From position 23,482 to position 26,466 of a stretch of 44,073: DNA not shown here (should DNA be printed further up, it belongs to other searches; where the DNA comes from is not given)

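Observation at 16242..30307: Candidate undescribed system: two ATPase-less sugar ABC importers bracketing an NHL/TPR/Yip1 membrane protein and a large orphan lipoprotein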

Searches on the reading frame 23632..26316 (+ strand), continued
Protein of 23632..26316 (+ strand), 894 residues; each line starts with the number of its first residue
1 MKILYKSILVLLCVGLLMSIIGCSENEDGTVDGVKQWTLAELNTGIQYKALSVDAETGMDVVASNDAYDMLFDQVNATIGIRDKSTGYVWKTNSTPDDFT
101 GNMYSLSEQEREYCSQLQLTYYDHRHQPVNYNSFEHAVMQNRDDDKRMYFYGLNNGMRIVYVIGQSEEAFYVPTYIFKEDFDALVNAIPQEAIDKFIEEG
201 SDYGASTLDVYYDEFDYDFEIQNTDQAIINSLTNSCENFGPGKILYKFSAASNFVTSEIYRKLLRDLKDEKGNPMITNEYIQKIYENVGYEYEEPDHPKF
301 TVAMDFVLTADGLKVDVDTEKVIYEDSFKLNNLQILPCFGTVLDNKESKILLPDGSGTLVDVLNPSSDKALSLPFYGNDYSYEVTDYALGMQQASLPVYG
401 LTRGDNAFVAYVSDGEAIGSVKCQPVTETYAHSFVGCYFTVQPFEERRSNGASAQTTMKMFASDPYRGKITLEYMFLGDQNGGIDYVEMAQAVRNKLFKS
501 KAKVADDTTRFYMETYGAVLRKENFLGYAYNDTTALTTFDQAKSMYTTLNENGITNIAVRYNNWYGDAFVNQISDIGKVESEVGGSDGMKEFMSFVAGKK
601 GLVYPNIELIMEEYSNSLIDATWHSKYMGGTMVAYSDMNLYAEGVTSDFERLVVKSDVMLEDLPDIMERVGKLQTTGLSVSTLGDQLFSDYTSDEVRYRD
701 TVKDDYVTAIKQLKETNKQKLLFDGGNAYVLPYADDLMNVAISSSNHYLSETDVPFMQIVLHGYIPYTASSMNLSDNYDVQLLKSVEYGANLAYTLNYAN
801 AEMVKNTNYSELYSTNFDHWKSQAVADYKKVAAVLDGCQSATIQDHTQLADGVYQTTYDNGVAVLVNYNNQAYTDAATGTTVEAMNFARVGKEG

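Call 37: fold_search(model_id=the predicted structure, library=pdb)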
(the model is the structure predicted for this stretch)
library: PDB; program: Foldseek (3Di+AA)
matches with E <= 10: 1327; with E <= 0.001: 574
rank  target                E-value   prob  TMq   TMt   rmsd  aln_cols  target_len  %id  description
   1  5opq_A                1.7e-30  1.00  0.50  0.66   8.0       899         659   11  A 3,6-anhydro-D-galactosidase produced by Zobellia galactanivorans. This is an exo-lytic enzyme that hydrolyzes termin (released 2017-11-29)
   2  5opq_D                6.2e-30  1.00  0.51  0.67   7.9       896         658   12  A 3,6-anhydro-D-galactosidase produced by Zobellia galactanivorans. This is an exo-lytic enzyme that hydrolyzes termin (released 2017-11-29)
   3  8rzk_A                4.3e-29  1.00  0.51  0.66   7.6       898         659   11  The Michaelis complex of ZgGH129 D486N from Zobellia galactanivorans with neo-b/k-oligo-carrageenan tetrasaccharide (b (released 2024-07-31)
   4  5wzn_A                3.6e-24  1.00  0.51  0.71   7.2       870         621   10  Alpha-N-acetylgalactosaminidase NagBb from Bifidobacterium bifidum - GalNAc complex (released 2017-06-07)
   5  5wzq_A                2.9e-23  1.00  0.51  0.72   6.6       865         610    9  Alpha-N-acetylgalactosaminidase NagBb from Bifidobacterium bifidum - quadruple mutant (released 2017-06-07)
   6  5wzr_A                3.6e-23  1.00  0.51  0.70   7.3       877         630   10  Alpha-N-acetylgalactosaminidase NagBb from Bifidobacterium bifidum - Gal-NHAc-DNJ complex (released 2017-06-07)
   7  5wzp_A                1.3e-22  1.00  0.45  0.64   6.3       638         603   10  Alpha-N-acetylgalactosaminidase NagBb from Bifidobacterium bifidum - ligand free (released 2017-06-07)
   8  5wzr_B                2.2e-22  1.00  0.51  0.69   7.0       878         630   10  Alpha-N-acetylgalactosaminidase NagBb from Bifidobacterium bifidum - Gal-NHAc-DNJ complex (released 2017-06-07)
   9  5wzq_B                3.3e-22  1.00  0.53  0.74   6.1       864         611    9  Alpha-N-acetylgalactosaminidase NagBb from Bifidobacterium bifidum - quadruple mutant (released 2017-06-07)
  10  5wzn_B                4.9e-22  1.00  0.51  0.71   7.3       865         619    9  Alpha-N-acetylgalactosaminidase NagBb from Bifidobacterium bifidum - GalNAc complex (released 2017-06-07)
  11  5wzp_B                7.6e-22  1.00  0.50  0.70   6.9       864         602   10  Alpha-N-acetylgalactosaminidase NagBb from Bifidobacterium bifidum - ligand free (released 2017-06-07)
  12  6qev_B                1.0e-17  1.00  0.41  0.29   8.9       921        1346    8  EngBF DARPin Fusion 4b B6 (released 2019-11-06)
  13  8a19_A                2.0e-17  1.00  0.41  0.29   8.7       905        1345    8  Structure of a leucinostatin derivative determined by host lattice display : L1E4V1 construct (released 2022-12-07)
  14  6qep                  2.4e-17  1.00  0.41  0.29   9.9       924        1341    8  EngBF DARPin Fusion 4b H14 (released 2019-11-06)
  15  6qfk_A                3.3e-17  1.00  0.41  0.29   9.3       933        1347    8  EngBF DARPin Fusion 4b G10 (released 2019-11-06)
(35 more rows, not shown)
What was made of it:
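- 23632..26316 (+): Y (894 aa). A DUF5696 lipoprotein with an N-terminal beta-sandwich carrying a helical insertion, a (beta/alpha)8 barrel (about 510-835) and a C-terminal beta-sandwich. It is a distant relative of GH129/GH101-type glycosidases. Foldseek: 5opq 1.7e-30, 5wzn 3.6e-24, GH101 about 1e-17, GH31 about 1e-12 (call 37).
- On CAZy GH129 (and GH129-like DagB group): Foldseek 5opq E=1.7e-30 (TM on target 0.66) and 5wzn E=3.6e-24 (TM 0.71) (call 37).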

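Call 38: search_solved_structures(query=A1, max_evalue=10, show_alignments=3)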
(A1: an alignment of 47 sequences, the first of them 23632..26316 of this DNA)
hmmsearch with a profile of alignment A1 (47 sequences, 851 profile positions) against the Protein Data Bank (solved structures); distinct sequences matched with E-value up to 10: 40.
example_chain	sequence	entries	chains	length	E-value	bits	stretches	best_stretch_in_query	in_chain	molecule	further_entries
8rzk_A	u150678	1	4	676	1.3e-07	33.3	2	53-118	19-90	Conserved hypothetical periplasmic protein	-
8rzg_A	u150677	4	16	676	1.3e-07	33.3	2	53-118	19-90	Conserved hypothetical periplasmic protein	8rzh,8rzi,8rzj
5opq_A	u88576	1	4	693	1.5e-07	33.2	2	53-118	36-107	3,6-anhydro-D-galactosidase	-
5wzq_A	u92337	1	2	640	2.2e-06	29.3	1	493-577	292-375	Alpha-N-acetylgalactosaminidase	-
5wzn_A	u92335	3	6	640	4.7e-06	28.2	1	493-561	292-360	Alpha-N-acetylgalactosaminidase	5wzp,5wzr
3vge_A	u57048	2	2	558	0.025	15.9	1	493-571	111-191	Malto-oligosyltrehalose trehalohydrolase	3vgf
3vgd_A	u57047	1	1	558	0.025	15.9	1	493-570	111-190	Malto-oligosyltrehalose trehalohydrolase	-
1eha_A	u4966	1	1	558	0.025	15.9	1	493-570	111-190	GLYCOSYLTREHALOSE TREHALOHYDROLASE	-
3vgg_A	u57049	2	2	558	0.025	15.9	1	493-570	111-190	Malto-oligosyltrehalose trehalohydrolase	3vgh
1eh9_A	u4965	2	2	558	0.025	15.9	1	493-570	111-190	GLYCOSYLTREHALOSE TREHALOHYDROLASE | Malto-oligosyltrehalose trehalohydrolase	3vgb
9wyu_A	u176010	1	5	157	0.12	13.7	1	220-294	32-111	Anti-Parallel Protein 10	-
8fzz_A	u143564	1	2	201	0.12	13.6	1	400-462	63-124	Ntox15 domain-containing protein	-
1v3j_A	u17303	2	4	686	0.15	13.3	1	519-577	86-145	Cyclomaltodextrin glucanotransferase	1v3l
1i75_A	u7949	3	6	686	0.15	13.3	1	519-577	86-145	CYCLODEXTRIN GLUCANOTRANSFERASE | Cyclomaltodextrin glucanotransferase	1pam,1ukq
1uks_A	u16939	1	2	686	0.16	13.2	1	519-577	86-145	Cyclomaltodextrin glucanotransferase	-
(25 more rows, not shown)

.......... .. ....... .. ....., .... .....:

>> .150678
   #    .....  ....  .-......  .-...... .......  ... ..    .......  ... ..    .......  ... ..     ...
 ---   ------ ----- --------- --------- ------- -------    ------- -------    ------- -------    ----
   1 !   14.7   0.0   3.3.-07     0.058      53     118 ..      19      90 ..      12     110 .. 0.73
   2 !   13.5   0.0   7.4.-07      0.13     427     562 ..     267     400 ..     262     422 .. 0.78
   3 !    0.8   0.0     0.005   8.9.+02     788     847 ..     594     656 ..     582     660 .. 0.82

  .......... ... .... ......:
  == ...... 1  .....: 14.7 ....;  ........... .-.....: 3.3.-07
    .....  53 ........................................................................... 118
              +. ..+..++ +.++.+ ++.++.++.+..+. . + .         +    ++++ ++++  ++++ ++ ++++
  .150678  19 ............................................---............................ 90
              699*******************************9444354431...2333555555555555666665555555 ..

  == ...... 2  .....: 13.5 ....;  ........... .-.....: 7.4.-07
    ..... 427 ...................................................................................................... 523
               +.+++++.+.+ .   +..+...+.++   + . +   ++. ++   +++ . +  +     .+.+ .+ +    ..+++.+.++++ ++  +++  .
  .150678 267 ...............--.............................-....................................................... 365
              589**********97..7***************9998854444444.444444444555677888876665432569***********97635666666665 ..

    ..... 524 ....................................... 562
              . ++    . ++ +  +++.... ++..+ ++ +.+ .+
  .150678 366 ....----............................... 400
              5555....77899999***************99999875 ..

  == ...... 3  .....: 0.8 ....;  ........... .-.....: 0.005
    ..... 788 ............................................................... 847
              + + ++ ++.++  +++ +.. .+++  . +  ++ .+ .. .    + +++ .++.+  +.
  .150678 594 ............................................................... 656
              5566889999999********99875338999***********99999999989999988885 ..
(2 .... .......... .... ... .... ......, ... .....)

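Call 62: search_protein_families(library=pfam, alignment_id=A7, max_evalue=0.00001)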
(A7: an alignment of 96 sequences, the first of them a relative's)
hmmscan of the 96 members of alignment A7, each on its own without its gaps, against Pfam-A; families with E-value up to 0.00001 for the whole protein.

A. member 1, L001:594-1994:+ (466 aa): 1 family
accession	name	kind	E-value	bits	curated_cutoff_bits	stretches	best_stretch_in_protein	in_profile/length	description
PF02127.20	Peptidase_M18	-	2.6e-79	267.5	24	1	43-464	1-432/432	Aminopeptidase I zinc metalloprotease (M18)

B. families by the number of members that match (of 96 scanned): 145 families (the first 25 are shown)
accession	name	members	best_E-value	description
PF01547.30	SBP_bac_1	5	3.5e-18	Bacterial extracellular solute-binding protein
PF00480.26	ROK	4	3.5e-69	ROK family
PF00037.32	Fer4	4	4.1e-12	4Fe-4S binding domain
PF00266.25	Aminotran_5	3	1.3e-84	Aminotransferase class-V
PF03054.22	tRNA_Me_trans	3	1.4e-50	tRNA methyl transferase HUP domain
PF20259.3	tRNA_Me_trans_M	3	7.4e-21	tRNA methyl transferase PRC-barrel domain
PF13416.11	SBP_bac_8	3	2.2e-15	Bacterial extracellular solute-binding protein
PF20258.4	tRNA_Me_trans_C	3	1.2e-13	Aminomethyltransferase beta-barrel domain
PF12838.12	Fer4_7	3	1.3e-10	4Fe-4S dicluster domain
PF01041.23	DegT_DnrJ_EryC1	3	1.8e-10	DegT/DnrJ/EryC1/StrS aminotransferase family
PF00330.25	Aconitase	2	9e-113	Aconitase family (aconitate hydratase)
PF02127.20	Peptidase_M18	2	9.5e-82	Aminopeptidase I zinc metalloprotease (M18)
PF21252.2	Glyco_hydro_109_C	2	1.5e-50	Glycosyl hydrolase 109, C-terminal domain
PF13377.12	Peripla_BP_3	2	5.4e-39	Periplasmic binding protein-like domain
PF01263.26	Aldose_epim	2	3.5e-33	Aldose 1-epimerase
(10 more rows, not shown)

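Call 95: find_encoding_contigs(protein=P0054, flank=10000, max_places=2)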
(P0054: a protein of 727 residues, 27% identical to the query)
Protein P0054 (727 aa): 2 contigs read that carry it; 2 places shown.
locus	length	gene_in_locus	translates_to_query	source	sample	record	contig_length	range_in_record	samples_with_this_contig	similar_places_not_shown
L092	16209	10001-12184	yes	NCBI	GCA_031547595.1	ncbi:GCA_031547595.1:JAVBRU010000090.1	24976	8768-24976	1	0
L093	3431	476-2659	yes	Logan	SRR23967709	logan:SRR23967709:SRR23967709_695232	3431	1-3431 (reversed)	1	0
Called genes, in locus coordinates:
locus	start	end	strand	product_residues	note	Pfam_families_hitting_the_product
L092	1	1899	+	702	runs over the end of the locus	PF03636:Glyco_hydro_65N, PF03632:Glyco_hydro_65m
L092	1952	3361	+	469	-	PF01547:SBP_bac_1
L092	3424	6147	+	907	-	PF01547:SBP_bac_1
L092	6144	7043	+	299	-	PF00528:BPD_transp_1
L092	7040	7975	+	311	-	PF00528:BPD_transp_1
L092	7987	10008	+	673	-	PF08450:SGL (weak), PF01436:NHL (weak), PF04893:Yip1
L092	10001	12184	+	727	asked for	PF18952:DUF5696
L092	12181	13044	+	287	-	-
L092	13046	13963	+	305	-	PF00528:BPD_transp_1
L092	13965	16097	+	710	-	PF22681:Lmo2446-like_N, PF13802:Gal_mutarotas_2, PF01055:Glyco_hydro_31_2nd, PF21365:Glyco_hydro_31_3rd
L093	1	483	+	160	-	?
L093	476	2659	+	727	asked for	PF18952:DUF5696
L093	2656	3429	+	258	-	?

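Call 96: find_encoding_contigs(protein=P0045, flank=10000, max_places=2)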
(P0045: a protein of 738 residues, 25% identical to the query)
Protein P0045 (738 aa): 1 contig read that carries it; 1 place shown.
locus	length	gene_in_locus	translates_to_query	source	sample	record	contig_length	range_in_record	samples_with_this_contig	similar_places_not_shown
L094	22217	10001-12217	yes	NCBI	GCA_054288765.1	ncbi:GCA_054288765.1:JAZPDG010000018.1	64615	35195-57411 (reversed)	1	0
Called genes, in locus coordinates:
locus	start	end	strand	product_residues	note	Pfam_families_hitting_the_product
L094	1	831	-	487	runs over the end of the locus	PF02386:TrkH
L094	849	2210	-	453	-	PF01488:Shikimate_DH (faint), PF02254:TrkA_N, PF07992:Pyr_redox_2 (faint), PF13241:NAD_binding_7 (faint), PF02080:TrkA_C, PF02254:TrkA_N, PF02080:TrkA_C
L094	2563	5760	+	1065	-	PF01547:SBP_bac_1, PF13416:SBP_bac_8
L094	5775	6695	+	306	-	PF00528:BPD_transp_1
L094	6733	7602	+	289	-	PF00528:BPD_transp_1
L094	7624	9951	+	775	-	PF00301:Rubredoxin, PF04893:Yip1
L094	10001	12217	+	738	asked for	PF18952:DUF5696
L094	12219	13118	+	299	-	-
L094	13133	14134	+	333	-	PF00528:BPD_transp_1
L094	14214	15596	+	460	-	PF13416:SBP_bac_8 (weak)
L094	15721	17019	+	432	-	PF01547:SBP_bac_1 (weak)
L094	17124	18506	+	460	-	PF01547:SBP_bac_1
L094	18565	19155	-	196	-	PF01209:Ubie_methyltran, PF13489:Methyltransf_23, PF01728:FtsJ (weak), PF02353:CMAS (weak), PF13847:Methyltransf_31, PF13649:Methyltransf_25, PF08241:Methyltransf_11, PF08242:Methyltransf_12, +2 more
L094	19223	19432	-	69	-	-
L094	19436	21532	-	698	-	PF02096:60KD_IMP, PF04464:Glyphos_transf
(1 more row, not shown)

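Call 97: find_encoding_contigs(protein=P0016, flank=10000, max_places=2)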
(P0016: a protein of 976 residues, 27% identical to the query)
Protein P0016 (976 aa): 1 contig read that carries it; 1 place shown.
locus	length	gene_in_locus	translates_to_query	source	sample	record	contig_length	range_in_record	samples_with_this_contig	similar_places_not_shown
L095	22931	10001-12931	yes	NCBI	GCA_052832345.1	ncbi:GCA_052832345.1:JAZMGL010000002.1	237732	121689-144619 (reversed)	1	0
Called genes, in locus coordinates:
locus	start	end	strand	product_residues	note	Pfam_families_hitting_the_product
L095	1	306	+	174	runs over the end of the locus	PF16112:DUF4830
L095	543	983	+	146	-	PF00075:RNase_H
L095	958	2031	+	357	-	PF03054:tRNA_Me_trans, PF20259:tRNA_Me_trans_M, PF20258:tRNA_Me_trans_C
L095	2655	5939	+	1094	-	PF13416:SBP_bac_8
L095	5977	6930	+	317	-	PF00528:BPD_transp_1 (faint)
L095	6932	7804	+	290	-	PF00528:BPD_transp_1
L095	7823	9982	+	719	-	PF01436:NHL (faint), PF04893:Yip1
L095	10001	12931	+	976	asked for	PF18952:DUF5696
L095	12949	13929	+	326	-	PF00528:BPD_transp_1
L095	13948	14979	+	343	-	PF00528:BPD_transp_1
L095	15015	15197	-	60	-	-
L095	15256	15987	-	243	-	PF01171:ATP_bind_3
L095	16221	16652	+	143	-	PF00572:Ribosomal_L13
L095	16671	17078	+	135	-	PF00380:Ribosomal_S9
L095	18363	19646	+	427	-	PF01408:GFO_IDH_MocA, PF21252:Glyco_hydro_109_C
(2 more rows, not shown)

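Call 98: search_protein_representatives(alignment_id=A1)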
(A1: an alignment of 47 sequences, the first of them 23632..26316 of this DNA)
Query: 47 sequences, 851 profile positions. Proteins with E-value up to 0.001 (for the whole library): 7616; up to 1e-10: 5843; up to 1e-30: 4233. The best 150 are listed.
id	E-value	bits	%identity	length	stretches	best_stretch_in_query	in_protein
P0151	5.4e-286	967.6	-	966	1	1-847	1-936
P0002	6.7e-276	934.2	-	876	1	24-850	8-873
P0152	1.6e-269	913.1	-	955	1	1-849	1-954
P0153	2.2e-267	906.0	-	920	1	1-848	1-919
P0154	2.2e-262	889.5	-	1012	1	1-849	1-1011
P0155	3.5e-262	888.8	-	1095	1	1-848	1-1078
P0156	3.7e-261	885.4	-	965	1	1-849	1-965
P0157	1.3e-259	880.4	-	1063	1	3-849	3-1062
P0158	2.9e-259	879.2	-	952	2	296-848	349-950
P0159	1.1e-258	877.3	-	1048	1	1-850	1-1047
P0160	3.7e-255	865.6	-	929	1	1-849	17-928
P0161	5.5e-255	865.0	-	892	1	2-848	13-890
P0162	1.2e-254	863.9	-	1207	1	1-850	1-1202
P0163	2.0e-254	863.1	-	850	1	1-848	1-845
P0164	2.3e-252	856.3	-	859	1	1-850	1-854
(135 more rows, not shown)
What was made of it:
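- The Y family has 5,843 50%-identity clusters at E<=1e-10 (call 98).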
